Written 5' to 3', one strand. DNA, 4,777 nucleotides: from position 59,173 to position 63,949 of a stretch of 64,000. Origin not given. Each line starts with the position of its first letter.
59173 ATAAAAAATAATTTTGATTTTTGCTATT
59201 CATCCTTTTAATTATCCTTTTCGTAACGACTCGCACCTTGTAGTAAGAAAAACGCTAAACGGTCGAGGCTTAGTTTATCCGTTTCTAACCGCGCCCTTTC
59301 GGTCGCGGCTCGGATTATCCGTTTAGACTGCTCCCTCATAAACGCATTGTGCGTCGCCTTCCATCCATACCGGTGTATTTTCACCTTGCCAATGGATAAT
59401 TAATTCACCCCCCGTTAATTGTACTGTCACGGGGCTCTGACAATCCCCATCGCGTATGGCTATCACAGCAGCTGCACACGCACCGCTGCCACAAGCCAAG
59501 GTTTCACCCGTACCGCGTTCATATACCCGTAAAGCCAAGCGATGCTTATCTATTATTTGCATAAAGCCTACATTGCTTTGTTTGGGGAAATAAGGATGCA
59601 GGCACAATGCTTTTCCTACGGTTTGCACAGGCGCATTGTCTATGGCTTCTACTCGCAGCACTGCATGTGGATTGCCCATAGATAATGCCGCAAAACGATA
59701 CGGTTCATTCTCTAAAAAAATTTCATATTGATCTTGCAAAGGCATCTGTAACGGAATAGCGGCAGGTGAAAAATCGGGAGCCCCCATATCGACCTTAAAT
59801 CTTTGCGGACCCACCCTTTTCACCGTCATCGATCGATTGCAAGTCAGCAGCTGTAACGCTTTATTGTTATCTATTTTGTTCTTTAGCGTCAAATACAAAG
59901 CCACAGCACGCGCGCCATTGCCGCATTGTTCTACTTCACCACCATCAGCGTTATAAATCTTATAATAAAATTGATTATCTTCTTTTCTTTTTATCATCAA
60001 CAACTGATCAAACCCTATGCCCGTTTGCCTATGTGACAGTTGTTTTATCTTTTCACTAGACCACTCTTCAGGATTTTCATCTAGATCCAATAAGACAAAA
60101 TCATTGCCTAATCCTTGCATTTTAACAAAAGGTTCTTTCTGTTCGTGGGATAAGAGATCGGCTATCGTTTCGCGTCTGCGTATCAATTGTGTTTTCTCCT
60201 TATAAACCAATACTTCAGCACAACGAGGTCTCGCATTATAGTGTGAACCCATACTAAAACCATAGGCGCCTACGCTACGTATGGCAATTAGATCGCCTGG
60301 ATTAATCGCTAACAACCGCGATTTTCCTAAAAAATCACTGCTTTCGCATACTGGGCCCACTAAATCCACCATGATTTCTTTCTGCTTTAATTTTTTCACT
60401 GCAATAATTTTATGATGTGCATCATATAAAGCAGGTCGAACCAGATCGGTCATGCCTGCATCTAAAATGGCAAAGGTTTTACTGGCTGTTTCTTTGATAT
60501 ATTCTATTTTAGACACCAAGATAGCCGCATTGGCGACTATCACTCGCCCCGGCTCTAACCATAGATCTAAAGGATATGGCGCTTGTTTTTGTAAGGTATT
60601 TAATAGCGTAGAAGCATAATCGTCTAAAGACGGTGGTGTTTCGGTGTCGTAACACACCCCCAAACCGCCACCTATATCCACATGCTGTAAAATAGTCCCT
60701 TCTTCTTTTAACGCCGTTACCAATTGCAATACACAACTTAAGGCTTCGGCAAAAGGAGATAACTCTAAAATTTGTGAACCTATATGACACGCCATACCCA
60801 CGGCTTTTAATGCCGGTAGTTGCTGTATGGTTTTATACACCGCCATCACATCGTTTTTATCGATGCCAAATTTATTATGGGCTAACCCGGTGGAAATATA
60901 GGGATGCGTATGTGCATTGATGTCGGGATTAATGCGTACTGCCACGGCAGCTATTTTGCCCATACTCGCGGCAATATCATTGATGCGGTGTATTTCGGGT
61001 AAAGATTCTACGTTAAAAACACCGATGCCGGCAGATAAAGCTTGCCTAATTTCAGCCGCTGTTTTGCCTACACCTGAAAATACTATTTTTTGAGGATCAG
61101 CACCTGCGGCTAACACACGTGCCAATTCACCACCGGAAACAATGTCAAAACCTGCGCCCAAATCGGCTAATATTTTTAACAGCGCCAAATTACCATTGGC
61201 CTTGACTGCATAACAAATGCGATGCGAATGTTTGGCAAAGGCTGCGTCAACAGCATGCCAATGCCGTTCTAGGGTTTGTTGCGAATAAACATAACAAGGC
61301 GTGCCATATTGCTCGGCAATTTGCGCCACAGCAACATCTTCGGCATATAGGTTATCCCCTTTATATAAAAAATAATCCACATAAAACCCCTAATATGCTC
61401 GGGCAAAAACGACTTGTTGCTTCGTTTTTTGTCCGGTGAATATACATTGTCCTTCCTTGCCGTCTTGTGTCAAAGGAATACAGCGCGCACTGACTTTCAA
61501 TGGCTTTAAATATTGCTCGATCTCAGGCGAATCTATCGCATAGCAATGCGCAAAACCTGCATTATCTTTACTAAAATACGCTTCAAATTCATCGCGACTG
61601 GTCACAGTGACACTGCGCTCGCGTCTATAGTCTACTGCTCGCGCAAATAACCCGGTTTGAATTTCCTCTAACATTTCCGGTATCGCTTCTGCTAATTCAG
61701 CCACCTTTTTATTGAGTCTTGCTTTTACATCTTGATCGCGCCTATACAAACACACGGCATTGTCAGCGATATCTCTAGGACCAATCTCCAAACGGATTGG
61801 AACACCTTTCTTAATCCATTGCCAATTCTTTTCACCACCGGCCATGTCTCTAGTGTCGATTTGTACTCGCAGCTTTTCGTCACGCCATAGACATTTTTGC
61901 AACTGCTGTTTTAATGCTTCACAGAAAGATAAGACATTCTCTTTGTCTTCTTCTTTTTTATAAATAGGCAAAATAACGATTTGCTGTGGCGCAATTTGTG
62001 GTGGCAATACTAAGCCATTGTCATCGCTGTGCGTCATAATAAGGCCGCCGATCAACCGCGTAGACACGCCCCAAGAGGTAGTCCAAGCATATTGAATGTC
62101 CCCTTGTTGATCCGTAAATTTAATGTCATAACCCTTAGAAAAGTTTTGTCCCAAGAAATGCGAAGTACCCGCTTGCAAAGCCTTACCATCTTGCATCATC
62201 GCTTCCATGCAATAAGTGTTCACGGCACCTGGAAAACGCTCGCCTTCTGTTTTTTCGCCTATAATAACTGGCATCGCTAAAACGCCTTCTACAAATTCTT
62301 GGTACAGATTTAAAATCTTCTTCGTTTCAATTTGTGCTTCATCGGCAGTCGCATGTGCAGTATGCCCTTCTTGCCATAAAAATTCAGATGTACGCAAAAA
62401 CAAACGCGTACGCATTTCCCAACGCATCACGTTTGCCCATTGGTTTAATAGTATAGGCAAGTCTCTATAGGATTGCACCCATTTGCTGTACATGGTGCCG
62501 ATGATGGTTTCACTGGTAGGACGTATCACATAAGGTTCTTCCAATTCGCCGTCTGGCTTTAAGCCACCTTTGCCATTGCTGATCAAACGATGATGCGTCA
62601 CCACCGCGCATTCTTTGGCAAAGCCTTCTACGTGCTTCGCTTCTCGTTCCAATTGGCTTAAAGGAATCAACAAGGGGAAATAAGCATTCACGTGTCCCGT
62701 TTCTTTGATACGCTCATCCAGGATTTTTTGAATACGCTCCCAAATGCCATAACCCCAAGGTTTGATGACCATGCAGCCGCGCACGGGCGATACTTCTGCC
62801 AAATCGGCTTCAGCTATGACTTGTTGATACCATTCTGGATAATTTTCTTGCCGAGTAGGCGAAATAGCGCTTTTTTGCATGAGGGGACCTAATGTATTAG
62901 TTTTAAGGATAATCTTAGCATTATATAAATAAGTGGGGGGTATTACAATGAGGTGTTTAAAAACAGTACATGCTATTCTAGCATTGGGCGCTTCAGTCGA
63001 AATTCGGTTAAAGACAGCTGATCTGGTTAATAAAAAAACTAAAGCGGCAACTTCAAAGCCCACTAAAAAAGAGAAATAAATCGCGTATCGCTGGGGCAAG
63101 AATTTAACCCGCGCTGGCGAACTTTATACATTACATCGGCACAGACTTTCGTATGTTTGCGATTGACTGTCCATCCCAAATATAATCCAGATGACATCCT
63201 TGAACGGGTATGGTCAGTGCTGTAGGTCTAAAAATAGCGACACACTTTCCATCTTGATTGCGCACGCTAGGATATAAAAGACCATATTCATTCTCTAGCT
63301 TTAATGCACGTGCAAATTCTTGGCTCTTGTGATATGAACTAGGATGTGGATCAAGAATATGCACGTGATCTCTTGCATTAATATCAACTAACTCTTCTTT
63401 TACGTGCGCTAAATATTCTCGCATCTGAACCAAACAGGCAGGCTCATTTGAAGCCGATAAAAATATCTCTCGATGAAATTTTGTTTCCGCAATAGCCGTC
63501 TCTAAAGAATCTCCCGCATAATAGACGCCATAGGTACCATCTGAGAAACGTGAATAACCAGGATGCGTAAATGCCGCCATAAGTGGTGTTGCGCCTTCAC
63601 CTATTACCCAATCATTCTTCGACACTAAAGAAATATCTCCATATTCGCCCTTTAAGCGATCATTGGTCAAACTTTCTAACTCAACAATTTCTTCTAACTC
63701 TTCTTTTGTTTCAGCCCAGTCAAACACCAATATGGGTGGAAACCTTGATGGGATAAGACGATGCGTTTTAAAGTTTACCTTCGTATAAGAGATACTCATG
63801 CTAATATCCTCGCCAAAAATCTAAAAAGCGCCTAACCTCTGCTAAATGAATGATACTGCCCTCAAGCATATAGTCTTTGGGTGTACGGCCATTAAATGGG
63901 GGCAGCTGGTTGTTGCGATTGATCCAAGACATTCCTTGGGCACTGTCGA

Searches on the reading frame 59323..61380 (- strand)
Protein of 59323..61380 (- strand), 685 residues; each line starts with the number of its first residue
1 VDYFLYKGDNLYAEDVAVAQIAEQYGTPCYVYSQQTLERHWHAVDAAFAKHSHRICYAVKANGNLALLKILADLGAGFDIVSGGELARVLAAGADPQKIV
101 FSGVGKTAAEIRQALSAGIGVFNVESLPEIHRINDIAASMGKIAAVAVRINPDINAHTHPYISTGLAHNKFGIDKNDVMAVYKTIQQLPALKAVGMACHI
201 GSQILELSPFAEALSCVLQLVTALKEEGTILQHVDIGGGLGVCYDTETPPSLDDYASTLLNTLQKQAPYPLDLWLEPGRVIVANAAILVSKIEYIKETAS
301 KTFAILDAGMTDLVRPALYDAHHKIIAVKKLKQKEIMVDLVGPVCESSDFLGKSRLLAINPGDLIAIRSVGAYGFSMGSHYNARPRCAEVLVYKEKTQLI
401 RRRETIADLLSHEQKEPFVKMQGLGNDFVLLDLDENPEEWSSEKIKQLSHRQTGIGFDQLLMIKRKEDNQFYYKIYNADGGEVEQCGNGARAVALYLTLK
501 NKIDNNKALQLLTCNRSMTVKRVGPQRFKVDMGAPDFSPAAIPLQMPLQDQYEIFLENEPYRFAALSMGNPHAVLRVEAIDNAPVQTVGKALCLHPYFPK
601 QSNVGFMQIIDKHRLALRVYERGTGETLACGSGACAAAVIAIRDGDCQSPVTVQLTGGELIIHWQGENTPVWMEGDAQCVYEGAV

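Call 28: search_protein_families(library=pfam, proteins=[window:59323-61380:-], max_evalue=0.00001)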
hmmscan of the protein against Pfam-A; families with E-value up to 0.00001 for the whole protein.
window:59323-61380:- (685 aa): 4 families
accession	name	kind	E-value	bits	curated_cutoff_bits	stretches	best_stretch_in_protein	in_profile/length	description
PF02784.22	Orn_Arg_deC_N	-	3.5e-67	226.8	23.4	1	36-283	3-247/247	Pyridoxal-dependent decarboxylase, pyridoxal binding domain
PF01678.24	DAP_epimerase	-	7e-51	171.8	34.7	2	565-679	2-120/121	Diaminopimelate epimerase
PF00278.28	Orn_DAP_Arg_deC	-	2.9e-25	88.8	23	1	29-371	1-95/95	Pyridoxal-dependent decarboxylase, C-terminal sheet domain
PF01168.26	Ala_racemase_N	-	8.1e-07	29.4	24.1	1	35-228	4-185/220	Alanine racemase, N-terminal domain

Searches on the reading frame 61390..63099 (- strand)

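Call 28: search_protein_families(library=pfam, proteins=[window:61390-63099:-], max_evalue=0.00001)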
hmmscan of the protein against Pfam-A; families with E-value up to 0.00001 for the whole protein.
window:61390-63099:- (569 aa): 3 families
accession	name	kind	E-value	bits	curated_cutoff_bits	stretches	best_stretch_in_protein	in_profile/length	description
PF00587.30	tRNA-synt_2b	-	2.5e-16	60.7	29.3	1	185-353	6-175/179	tRNA synthetase class II core domain (G, H, P, S and T)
PF03129.25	HGTP_anticodon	-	4e-10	40.2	21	1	373-473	1-91/94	Anticodon binding domain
PF09180.16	ProRS-C_1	-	3.6e-08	33.9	31.5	1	503-569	2-71/71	Prolyl-tRNA synthetase, C-terminal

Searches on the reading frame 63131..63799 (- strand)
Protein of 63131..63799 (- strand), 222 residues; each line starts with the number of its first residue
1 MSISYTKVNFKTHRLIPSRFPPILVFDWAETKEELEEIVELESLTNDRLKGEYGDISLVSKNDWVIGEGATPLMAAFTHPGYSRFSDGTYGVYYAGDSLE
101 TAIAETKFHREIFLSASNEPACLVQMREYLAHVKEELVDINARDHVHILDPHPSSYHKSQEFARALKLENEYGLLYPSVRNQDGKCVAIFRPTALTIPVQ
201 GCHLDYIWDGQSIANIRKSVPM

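Call 28: search_protein_families(library=pfam, proteins=[window:63131-63799:-], max_evalue=0.00001)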
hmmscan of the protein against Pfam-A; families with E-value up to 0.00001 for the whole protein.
window:63131-63799:- (222 aa): 1 family
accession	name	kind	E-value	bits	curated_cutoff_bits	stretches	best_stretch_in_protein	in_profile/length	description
PF08808.17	RES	-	8.6e-33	114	23.2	1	73-209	11-157/157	RES domain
